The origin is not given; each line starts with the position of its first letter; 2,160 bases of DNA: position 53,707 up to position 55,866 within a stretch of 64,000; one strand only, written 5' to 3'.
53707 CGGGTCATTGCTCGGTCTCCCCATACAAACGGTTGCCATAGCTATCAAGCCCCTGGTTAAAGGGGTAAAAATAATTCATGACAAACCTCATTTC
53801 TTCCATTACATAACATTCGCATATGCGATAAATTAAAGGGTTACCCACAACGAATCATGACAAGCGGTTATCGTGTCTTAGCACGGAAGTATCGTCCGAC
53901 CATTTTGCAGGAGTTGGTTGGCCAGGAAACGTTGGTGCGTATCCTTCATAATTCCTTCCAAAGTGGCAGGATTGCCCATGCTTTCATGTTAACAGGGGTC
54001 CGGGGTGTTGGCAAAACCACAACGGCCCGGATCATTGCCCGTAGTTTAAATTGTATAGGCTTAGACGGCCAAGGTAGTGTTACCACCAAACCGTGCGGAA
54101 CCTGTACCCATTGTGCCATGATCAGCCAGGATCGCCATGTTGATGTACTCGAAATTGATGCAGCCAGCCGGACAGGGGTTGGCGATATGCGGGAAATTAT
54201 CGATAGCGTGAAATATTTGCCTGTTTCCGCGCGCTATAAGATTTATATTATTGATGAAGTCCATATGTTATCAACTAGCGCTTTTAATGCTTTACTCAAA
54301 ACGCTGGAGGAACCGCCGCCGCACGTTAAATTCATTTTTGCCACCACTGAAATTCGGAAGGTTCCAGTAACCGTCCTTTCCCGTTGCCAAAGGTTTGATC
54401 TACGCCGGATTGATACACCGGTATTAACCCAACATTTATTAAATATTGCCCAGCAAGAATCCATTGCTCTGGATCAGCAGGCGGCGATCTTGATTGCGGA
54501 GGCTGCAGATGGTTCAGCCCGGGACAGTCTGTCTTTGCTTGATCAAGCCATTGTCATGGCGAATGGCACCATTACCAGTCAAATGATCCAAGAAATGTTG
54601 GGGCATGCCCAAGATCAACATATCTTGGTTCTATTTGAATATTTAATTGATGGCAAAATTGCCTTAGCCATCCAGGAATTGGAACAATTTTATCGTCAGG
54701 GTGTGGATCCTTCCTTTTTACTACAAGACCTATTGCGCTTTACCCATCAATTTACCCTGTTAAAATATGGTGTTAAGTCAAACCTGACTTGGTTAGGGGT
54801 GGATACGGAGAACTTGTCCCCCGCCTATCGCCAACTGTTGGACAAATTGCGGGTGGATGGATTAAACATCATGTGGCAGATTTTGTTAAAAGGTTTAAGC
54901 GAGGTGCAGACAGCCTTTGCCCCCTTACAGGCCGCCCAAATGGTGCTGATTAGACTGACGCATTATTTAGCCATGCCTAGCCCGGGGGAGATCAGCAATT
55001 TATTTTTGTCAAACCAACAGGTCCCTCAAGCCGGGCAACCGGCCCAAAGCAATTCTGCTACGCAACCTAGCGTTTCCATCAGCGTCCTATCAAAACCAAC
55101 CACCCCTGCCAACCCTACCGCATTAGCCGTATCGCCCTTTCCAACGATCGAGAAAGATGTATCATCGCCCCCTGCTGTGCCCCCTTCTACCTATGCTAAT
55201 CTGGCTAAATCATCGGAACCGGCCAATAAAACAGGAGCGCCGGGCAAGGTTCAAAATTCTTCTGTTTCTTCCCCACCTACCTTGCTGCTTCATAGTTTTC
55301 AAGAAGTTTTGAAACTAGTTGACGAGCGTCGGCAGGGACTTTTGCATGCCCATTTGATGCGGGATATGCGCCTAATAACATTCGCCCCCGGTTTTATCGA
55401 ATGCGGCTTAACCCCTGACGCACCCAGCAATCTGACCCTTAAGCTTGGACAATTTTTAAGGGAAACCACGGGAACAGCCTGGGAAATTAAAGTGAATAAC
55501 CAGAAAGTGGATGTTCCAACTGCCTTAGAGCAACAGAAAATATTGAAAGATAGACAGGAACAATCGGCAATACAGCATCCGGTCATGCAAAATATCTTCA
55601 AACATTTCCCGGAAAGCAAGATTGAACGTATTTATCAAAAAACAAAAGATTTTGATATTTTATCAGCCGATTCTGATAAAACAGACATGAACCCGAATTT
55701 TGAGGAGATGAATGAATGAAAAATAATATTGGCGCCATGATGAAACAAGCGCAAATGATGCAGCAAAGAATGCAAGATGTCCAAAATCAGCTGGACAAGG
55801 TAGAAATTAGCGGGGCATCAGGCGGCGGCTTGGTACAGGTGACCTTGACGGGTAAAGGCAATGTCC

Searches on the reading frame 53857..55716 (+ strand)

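Call 58: search_protein_families(library=ncbifam, proteins=[window:53857-55716:+], max_evalue=1e-20)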
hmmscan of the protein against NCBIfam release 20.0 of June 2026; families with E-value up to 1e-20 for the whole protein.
window:53857-55716:+ (620 aa): 50 families (the best 25 are shown)
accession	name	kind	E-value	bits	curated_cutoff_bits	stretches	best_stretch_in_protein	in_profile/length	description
NF006585.0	PRK09111.1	equivalog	1.4e-210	701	604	1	3-604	25-600/616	DNA polymerase III subunit gamma/tau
NF005942.0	PRK07994.1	equivalog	9.1e-132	441.3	613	1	4-452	2-431/655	DNA polymerase III subunit gamma/tau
TIGR02397.1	dnaX_nterm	equivalog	8e-125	416.7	250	1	5-367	1-354/355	DNA polymerase III subunit gamma/tau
NF004046.1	PRK05563.1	equivalog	1e-121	407.6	400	1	5-388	2-366/567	DNA polymerase III subunit gamma/tau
NF011525.0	PRK14964.1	equivalog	1.2e-119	400.3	554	1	8-558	3-458/493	DNA polymerase III subunits gamma and tau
NF011526.0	PRK14965.1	equivalog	1.6e-119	400.3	670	1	5-577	3-559/578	DNA polymerase III subunits gamma and tau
NF011512.0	PRK14950.1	equivalog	2.4e-113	380.3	593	1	6-468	4-455/585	DNA polymerase III subunits gamma and tau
NF011510.0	PRK14948.1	equivalog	1.1e-110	371.3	593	1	2-579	2-549/640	DNA polymerase III subunit gamma/tau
NF008975.0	PRK12323.1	equivalog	2e-110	370.6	875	1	5-466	3-455/709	DNA polymerase III subunit gamma/tau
NF005171.0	PRK06645.1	equivalog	2.4e-107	359.5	614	1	3-375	8-378/509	DNA polymerase III subunits gamma and tau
NF011511.0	PRK14949.1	equivalog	7.5e-107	358.9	1016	1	5-369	3-356/984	DNA polymerase III subunits gamma and tau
NF011522.0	PRK14961.1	equivalog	2.2e-106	355.8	562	1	4-367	2-357/363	DNA polymerase III subunits gamma and tau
NF011521.0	PRK14960.1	equivalog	3.4e-102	343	1228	1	5-437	2-424/702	DNA polymerase III subunit gamma/tau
NF004962.0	PRK06305.1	equivalog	1.4e-100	337.7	559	1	4-415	3-395/465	DNA polymerase III subunits gamma and tau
NF005173.0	PRK06647.1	equivalog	3.3e-100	336.6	623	1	5-368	3-357/568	DNA polymerase III subunits gamma and tau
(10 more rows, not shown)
